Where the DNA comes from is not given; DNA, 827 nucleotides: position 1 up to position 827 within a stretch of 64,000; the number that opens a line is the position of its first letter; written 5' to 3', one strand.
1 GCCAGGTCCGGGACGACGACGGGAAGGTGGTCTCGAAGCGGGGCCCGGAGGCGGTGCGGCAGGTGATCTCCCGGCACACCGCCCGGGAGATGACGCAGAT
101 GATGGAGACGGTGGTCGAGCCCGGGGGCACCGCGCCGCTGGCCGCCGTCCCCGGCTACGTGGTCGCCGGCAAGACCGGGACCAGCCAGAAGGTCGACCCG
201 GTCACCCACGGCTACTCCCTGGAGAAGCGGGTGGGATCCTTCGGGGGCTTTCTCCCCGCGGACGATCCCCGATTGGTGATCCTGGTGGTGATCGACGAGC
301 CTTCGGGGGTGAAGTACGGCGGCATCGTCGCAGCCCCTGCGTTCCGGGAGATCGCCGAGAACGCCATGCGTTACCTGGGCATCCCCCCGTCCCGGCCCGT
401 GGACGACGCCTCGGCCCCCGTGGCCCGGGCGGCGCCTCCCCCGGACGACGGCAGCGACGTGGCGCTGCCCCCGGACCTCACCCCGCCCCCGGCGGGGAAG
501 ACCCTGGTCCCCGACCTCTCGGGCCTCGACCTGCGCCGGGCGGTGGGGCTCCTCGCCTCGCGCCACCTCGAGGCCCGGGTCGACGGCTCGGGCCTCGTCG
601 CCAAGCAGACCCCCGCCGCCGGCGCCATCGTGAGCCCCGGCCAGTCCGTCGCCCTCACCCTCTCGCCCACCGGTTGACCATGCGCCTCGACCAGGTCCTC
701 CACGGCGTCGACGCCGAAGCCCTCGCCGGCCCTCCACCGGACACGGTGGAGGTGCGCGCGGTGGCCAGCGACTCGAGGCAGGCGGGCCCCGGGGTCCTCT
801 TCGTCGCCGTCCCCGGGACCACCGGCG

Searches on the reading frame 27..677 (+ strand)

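Call 86: search_protein_families(library=pfam, proteins=[window:27-677:+], max_evalue=0.00001)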
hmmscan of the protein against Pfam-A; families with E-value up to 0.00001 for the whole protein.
window:27-677:+ (216 aa): 2 families
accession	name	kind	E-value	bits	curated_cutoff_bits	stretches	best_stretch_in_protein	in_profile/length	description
PF00905.27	Transpeptidase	-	7.5e-24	84.9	22.1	1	7-110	196-298/299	Penicillin binding protein transpeptidase domain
PF03793.24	PASTA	-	5.1e-10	39.6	23.2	1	161-213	3-63/64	PASTA domain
